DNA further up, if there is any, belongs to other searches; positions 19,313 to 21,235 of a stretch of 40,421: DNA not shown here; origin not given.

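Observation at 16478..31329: Six-gene, translationally coupled iterative PKS/FAS operon with PUFA-synthase/PKSE ancestry but a domain layout matching neither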

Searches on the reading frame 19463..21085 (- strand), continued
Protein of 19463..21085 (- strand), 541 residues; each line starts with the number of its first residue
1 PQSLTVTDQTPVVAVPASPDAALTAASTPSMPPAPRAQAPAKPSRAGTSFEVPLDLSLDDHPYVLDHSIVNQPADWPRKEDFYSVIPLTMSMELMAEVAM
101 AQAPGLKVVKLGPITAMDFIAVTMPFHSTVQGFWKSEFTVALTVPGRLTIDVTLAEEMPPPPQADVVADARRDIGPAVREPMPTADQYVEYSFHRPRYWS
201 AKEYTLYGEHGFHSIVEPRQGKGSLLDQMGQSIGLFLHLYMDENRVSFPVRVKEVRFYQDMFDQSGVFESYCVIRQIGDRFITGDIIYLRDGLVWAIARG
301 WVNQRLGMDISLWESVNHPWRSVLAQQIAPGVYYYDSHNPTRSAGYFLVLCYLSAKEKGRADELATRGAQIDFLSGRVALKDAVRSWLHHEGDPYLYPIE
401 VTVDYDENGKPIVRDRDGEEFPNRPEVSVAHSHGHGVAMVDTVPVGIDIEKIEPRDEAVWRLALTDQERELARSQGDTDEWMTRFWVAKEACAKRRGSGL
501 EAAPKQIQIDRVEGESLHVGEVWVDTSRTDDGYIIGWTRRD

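Call 52: find_encoding_contigs(protein=P0182, flank=10000, max_places=1)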
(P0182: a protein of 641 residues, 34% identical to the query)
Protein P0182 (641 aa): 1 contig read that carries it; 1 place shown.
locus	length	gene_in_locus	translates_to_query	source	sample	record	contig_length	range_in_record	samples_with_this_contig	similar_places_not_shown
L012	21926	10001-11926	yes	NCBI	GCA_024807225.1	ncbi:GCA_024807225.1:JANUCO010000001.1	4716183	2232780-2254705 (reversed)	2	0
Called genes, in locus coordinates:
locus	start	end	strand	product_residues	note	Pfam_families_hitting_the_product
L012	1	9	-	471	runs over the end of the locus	PF00171:Aldedh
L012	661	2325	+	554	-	PF03060:NMO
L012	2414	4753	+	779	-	PF00109:ketoacyl-synt, PF02801:Ketoacyl-synt_C, PF16197:KAsynt_C_assoc, PF00698:Acyl_transf_1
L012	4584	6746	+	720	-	PF00698:Acyl_transf_1, PF00550:PP-binding (faint)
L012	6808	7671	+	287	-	PF08659:KR, PF00106:adh_short, PF13561:adh_short_C2 (weak)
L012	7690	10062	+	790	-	PF00109:ketoacyl-synt, PF02801:Ketoacyl-synt_C, PF16197:KAsynt_C_assoc, PF00698:Acyl_transf_1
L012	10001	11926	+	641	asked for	PF01648:ACPS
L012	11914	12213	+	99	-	-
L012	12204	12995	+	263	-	PF00561:Abhydrolase_1, PF00975:Thioesterase, PF12146:Hydrolase_4, PF12697:Abhydrolase_6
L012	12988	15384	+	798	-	PF03033:Glyco_transf_28 (faint), PF21036:EryCIII-like_N (faint), PF00201:UDPGT, PF04101:Glyco_tran_28_C, PF06722:EryCIII-like_C, PF00201:UDPGT, PF06722:EryCIII-like_C, PF04101:Glyco_tran_28_C, +1 more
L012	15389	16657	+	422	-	PF00668:Condensation, PF07247:AATase (faint)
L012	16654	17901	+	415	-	PF00668:Condensation, PF07247:AATase (weak), PF16911:PapA_C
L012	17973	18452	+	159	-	-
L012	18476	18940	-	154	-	PF00383:dCMP_cyt_deam_1, PF14437:MafB19-deam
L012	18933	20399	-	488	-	PF03266:NTPase_1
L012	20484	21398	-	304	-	PF01243:PNPOx_N (faint)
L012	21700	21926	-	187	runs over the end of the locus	PF00440:TetR_N, PF21993:TetR_C_13_2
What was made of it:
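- In Chryseobacterium it is followed by a GT1-GT1 fusion and two Condensation/PapA genes (call 52).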

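Call 56: search_protein_families(library=pfam, proteins=[L011:11527-11952:+], max_evalue=0.001)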
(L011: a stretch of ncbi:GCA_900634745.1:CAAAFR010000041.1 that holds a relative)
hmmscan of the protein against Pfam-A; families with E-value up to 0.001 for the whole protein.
L011:11527-11952:+ (141 aa): 1 family
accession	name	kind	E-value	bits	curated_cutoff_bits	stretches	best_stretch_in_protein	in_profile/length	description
PF00550.31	PP-binding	-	2.3e-05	25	20.8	1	58-122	5-65/67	Phosphopantetheine attachment site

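Call 59: search_solved_structures(query=A1, max_evalue=1)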
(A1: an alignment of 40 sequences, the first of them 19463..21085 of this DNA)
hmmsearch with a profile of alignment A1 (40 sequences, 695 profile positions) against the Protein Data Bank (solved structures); distinct sequences matched with E-value up to 1: 89 (the best 60 are shown).
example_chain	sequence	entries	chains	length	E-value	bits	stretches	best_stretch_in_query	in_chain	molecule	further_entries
1qr0_A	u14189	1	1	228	5.2e-11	45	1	557-675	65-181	4'-PHOSPHOPANTETHEINYL TRANSFERASE SFP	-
4mrt_A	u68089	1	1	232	5.4e-11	44.9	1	557-675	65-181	4'-phosphopantetheinyl transferase sfp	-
3hyk_A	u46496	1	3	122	6.4e-10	41.4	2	601-657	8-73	Holo-[acyl-carrier-protein] synthase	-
1f7l_A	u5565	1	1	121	4.9e-09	38.5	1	502-596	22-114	HOLO-(ACYL CARRIER PROTEIN) SYNTHASE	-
1f7t_A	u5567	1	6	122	5e-09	38.4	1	502-596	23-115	HOLO-(ACYL CARRIER PROTEIN) SYNTHASE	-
1f80_A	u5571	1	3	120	6.7e-09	38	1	502-596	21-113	HOLO-(ACYL CARRIER PROTEIN) SYNTHASE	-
2was_A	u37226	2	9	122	8.5e-09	37.7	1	601-672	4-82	3-OXOACYL-[ACYL-CARRIER-PROTEIN] SYNTHASE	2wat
2was_B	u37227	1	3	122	1.3e-08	37.1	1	601-654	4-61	3-OXOACYL-[ACYL-CARRIER-PROTEIN] SYNTHASE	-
1fte_A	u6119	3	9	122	4.1e-08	35.4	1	602-656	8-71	ACYL CARRIER PROTEIN SYNTHASE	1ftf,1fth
7bc4_A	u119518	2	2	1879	1.4e-07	33.7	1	598-658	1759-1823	Fatty acid synthase subunit alpha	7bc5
4v58_A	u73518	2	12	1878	1.6e-07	33.5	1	593-658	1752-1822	FATTY ACID SYNTHASE ALPHA SUBUNITS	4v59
5xum_A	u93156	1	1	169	2e-07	33.1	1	601-658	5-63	Holo-[acyl-carrier-protein] synthase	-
6u5w_A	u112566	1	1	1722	4.4e-07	32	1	585-658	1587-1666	Fatty acid synthase subunit alpha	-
9d47_C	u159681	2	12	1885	5.4e-07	31.7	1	585-658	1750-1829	Fatty acid synthase subunit alpha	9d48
6u5v_A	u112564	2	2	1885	5.5e-07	31.7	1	585-658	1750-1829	Fatty acid synthase subunit alpha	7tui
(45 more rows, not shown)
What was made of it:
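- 20078..20950 (-): PKS-B DH (aa ~1085-1375): PKS-type double-hotdog dehydratase with His1106 and Asp1266-x3-Gln1270. Profile hit to the CurK DH (call 59).
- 19463..20065 (-): PKS-B Sfp-type 4'-phosphopantetheinyl transferase (aa ~1380-1579). Sfp profile hit, E 5e-11 (call 59).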

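Call 65: predict_structure(alignment_id=A1)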
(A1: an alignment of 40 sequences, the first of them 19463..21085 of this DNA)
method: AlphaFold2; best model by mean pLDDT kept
length: 541 residues; sequences in the alignment: 40
mean_pLDDT: 91.7   pTM: 0.87
mean pLDDT of the five models: 91.7, 90.9, 90.8, 90.8, 90.7
residues with pLDDT >= 90: 468; 70-90: 32; 50-70: 11; < 50: 30
segments of 3 or more residues with pLDDT < 50: 1-29
pLDDT, mean of each block of 10 residues (from residue 1): 28 32 39 61 94 97 96 94 97 99 98 97 96 99 98 98 92 98 96 96 98 98 98 96 92 98 98 97 98 97 92 94 97 88 91 96 96 97 97 95 95 95 94 97 97 96 97 94 98 92 92 97 97 96 65
secondary structure, 60 per line:
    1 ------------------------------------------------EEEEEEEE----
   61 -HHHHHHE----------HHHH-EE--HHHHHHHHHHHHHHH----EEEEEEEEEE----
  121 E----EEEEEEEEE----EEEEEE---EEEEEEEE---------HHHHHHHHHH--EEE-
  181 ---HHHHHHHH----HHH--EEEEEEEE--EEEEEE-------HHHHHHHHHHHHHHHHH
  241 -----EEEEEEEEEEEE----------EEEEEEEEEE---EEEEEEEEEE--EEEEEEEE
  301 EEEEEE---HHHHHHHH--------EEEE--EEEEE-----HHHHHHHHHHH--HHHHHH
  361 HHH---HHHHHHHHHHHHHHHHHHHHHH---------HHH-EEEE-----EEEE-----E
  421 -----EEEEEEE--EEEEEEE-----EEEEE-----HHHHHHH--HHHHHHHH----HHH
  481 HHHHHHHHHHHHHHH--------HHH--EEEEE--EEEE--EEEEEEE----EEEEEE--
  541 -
elements in order: E49-56 H62-67 H79-82 H88-102 E107-116 E126-134 E139-144 E148-155 H165-174 E177-179 H184-191 E201-208 E211-216 H224-240 E246-257 E268-277 E281-290 E293-306 H310-317 E326-329 E332-336 H342-352 H355-363 H367-388 E402-405 E411-414 E426-432 E435-441 E447-451 H457-463 H466-473 H478-495 E509-513 E516-519 E522-528 E533-538
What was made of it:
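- Tried and rejected: I repeated it with a 40-sequence alignment (call 65).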

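Call 69: fold_search(model_id=the predicted structure, library=pdb)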
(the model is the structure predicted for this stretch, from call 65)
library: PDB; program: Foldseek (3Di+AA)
matches with E <= 10: 1382; with E <= 0.001: 178
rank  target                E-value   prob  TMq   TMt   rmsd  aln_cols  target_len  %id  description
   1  5hst_A                2.8e-13  1.00  0.40  0.75   4.0       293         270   15  Crystal structure of the dehydratase domain of MlnB from Bacillus amyloliquefaciens (released 2017-02-01)
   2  5hst_B                3.6e-13  1.00  0.38  0.74   3.9       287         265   15  Crystal structure of the dehydratase domain of MlnB from Bacillus amyloliquefaciens (released 2017-02-01)
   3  5bp3_B                9.9e-13  1.00  0.36  0.65   5.7       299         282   16  Dehydratase domain (DH) of a mycocerosic acid synthase-like (MAS-like) PKS, crystal form 2 (released 2016-03-09)
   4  5bp3_A                6.2e-12  1.00  0.37  0.65   4.8       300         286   15  Dehydratase domain (DH) of a mycocerosic acid synthase-like (MAS-like) PKS, crystal form 2 (released 2016-03-09)
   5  3kg7_B                9.2e-12  1.00  0.36  0.62   4.8       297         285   15  Dehydratase domain from CurH module of Curacin polyketide synthase (released 2010-01-19)
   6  5bp4_R                1.1e-11  1.00  0.38  0.33   8.4       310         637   15  Modifying region (DH-ER-KR) of a mycocerosic acid synthase-like (MAS-like) PKS (released 2016-03-09)
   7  3kg7_A                1.1e-11  1.00  0.35  0.62   5.1       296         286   14  Dehydratase domain from CurH module of Curacin polyketide synthase (released 2010-01-19)
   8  5bp4_G                1.8e-11  1.00  0.38  0.20  18.9       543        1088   15  Modifying region (DH-ER-KR) of a mycocerosic acid synthase-like (MAS-like) PKS (released 2016-03-09)
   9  3kg8_B                1.9e-11  1.00  0.37  0.68   5.2       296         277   14  Dehydratase domain from CurJ module of Curacin polyketide synthase (released 2010-01-19)
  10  5bp4_E                2.0e-11  1.00  0.38  0.20   8.0       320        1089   15  Modifying region (DH-ER-KR) of a mycocerosic acid synthase-like (MAS-like) PKS (released 2016-03-09)
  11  3kg7_C                2.5e-11  1.00  0.35  0.62   5.5       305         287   14  Dehydratase domain from CurH module of Curacin polyketide synthase (released 2010-01-19)
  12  5bp4_L                2.6e-11  1.00  0.38  0.24  10.3       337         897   14  Modifying region (DH-ER-KR) of a mycocerosic acid synthase-like (MAS-like) PKS (released 2016-03-09)
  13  5tz6_B                2.8e-11  1.00  0.37  0.68   4.9       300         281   13  Crystal Structure of CurJ Dehydratase H978F Inactive Mutant In Complex with Compound 21 (released 2017-01-11)
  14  5bp4_F                2.8e-11  1.00  0.38  0.20   7.8       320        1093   15  Modifying region (DH-ER-KR) of a mycocerosic acid synthase-like (MAS-like) PKS (released 2016-03-09)
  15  5bp2_B                3.0e-11  1.00  0.36  0.65   8.7       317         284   14  Dehydratase domain (DH) of a mycocerosic acid synthase-like (MAS-like) PKS, crystal form 1 (released 2016-03-09)
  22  4mrt_A                5.2e-11  1.00  0.33  0.75   3.2       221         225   15  Structure of the Phosphopantetheine Transferase Sfp in Complex with Coenzyme A and a Peptidyl Carrier Protein (released 2014-04-23)
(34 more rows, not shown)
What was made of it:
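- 20078..20950 (-): AF2 plus Foldseek hits to the MlnB, MAS-like and Cur DH domains (calls 65, 69).
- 19463..20065 (-): Foldseek 4mrt, TM 0.75 (call 69).
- On Ars-type type I FAS (ArsA/ArsD): The fold is confirmed (call 69).
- On Canonical PUFA synthase (Pfa): The DH is a PKS-type double hotdog (call 69).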

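Call 77: search_protein_families(library=pfam, proteins=[P0023, P0100, P0117, P0003, P0044], max_evalue=0.00001)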
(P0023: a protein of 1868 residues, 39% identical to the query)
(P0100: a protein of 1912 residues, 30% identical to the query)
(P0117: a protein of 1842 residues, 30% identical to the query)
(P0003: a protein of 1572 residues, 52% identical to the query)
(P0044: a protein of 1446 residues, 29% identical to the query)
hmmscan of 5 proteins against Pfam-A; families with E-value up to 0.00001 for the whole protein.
P0023 (1868 aa): 5 families
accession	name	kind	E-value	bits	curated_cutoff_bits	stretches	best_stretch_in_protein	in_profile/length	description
PF00109.32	ketoacyl-synt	-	5.2e-46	157.7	20.8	1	14-295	3-252/252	Beta-ketoacyl synthase, N-terminal domain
PF02801.28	Ketoacyl-synt_C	-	2.1e-33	115.2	20.8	1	303-419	1-119/119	Beta-ketoacyl synthase, C-terminal domain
PF00698.26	Acyl_transf_1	-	2.7e-11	44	32.7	1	660-861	79-266/319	Acyl transferase domain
PF01648.25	ACPS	-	1.6e-10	41.4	25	1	1752-1826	1-82/111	4'-phosphopantetheinyl transferase superfamily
PF16197.11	KAsynt_C_assoc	-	1e-07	32.7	33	1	425-477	8-56/111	Ketoacyl-synthetase C-terminal extension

P0100 (1912 aa): 7 families
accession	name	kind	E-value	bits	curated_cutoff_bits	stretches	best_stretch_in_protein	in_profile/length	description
PF08659.16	KR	-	2.3e-29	103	22.6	1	603-824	2-179/180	KR domain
PF01648.25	ACPS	-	1.6e-15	57.6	25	1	1807-1904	2-111/111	4'-phosphopantetheinyl transferase superfamily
PF00698.26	Acyl_transf_1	-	3.9e-14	53.3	32.7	1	1054-1259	77-281/319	Acyl transferase domain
PF00106.31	adh_short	-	7.1e-14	52.2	26.6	1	679-806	30-165/195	short chain dehydrogenase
PF13561.12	adh_short_C2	-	2.3e-09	37.6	27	1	681-806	30-159/236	Enoyl-(Acyl carrier protein) reductase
PF14765.12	PS-DH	-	5.6e-09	36.2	23.7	1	1533-1670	7-162/166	Polyketide synthase dehydratase N-terminal domain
PF00550.31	PP-binding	-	8.9e-07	29.5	20.8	1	270-323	3-55/67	Phosphopantetheine attachment site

P0117 (1842 aa): 6 families
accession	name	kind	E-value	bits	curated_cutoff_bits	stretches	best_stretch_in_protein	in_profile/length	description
PF00109.32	ketoacyl-synt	-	3.5e-60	204.2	20.8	1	22-313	3-252/252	Beta-ketoacyl synthase, N-terminal domain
PF02801.28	Ketoacyl-synt_C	-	2e-35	121.8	20.8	1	321-441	1-118/119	Beta-ketoacyl synthase, C-terminal domain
PF00698.26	Acyl_transf_1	-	1.1e-17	65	32.7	1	689-880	77-266/319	Acyl transferase domain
PF01648.25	ACPS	-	6e-12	46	25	1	1643-1718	1-78/111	4'-phosphopantetheinyl transferase superfamily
PF14765.12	PS-DH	-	1.7e-08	34.6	23.7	1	1380-1503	24-160/166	Polyketide synthase dehydratase N-terminal domain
PF16197.11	KAsynt_C_assoc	-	1.9e-06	28.7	33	1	446-494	6-49/111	Ketoacyl-synthetase C-terminal extension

P0003 (1572 aa): 5 families
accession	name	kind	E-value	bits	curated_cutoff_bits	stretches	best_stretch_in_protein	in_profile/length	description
PF00109.32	ketoacyl-synt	-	1e-46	160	20.8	1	4-286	2-252/252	Beta-ketoacyl synthase, N-terminal domain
PF02801.28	Ketoacyl-synt_C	-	5.7e-36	123.6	20.8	1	294-408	1-118/119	Beta-ketoacyl synthase, C-terminal domain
PF01648.25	ACPS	-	2.7e-13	50.4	25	1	1478-1549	1-82/111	4'-phosphopantetheinyl transferase superfamily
PF00698.26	Acyl_transf_1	-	5.1e-09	36.5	32.7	1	614-812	76-265/319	Acyl transferase domain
PF16197.11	KAsynt_C_assoc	-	3.3e-08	34.3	33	1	411-466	3-55/111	Ketoacyl-synthetase C-terminal extension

P0044 (1446 aa): 5 families
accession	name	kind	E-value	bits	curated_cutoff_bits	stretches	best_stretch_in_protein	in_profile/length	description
PF00109.32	ketoacyl-synt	-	7.9e-55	186.6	20.8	1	5-287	2-252/252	Beta-ketoacyl synthase, N-terminal domain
PF02801.28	Ketoacyl-synt_C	-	1.1e-33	116.2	20.8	1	295-411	1-118/119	Beta-ketoacyl synthase, C-terminal domain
PF01648.25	ACPS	-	9.6e-17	61.5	25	1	1351-1412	1-72/111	4'-phosphopantetheinyl transferase superfamily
PF16197.11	KAsynt_C_assoc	-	1.2e-10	42.2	33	1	415-476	5-57/111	Ketoacyl-synthetase C-terminal extension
PF00698.26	Acyl_transf_1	-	7.2e-08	32.7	32.7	1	619-835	84-300/319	Acyl transferase domain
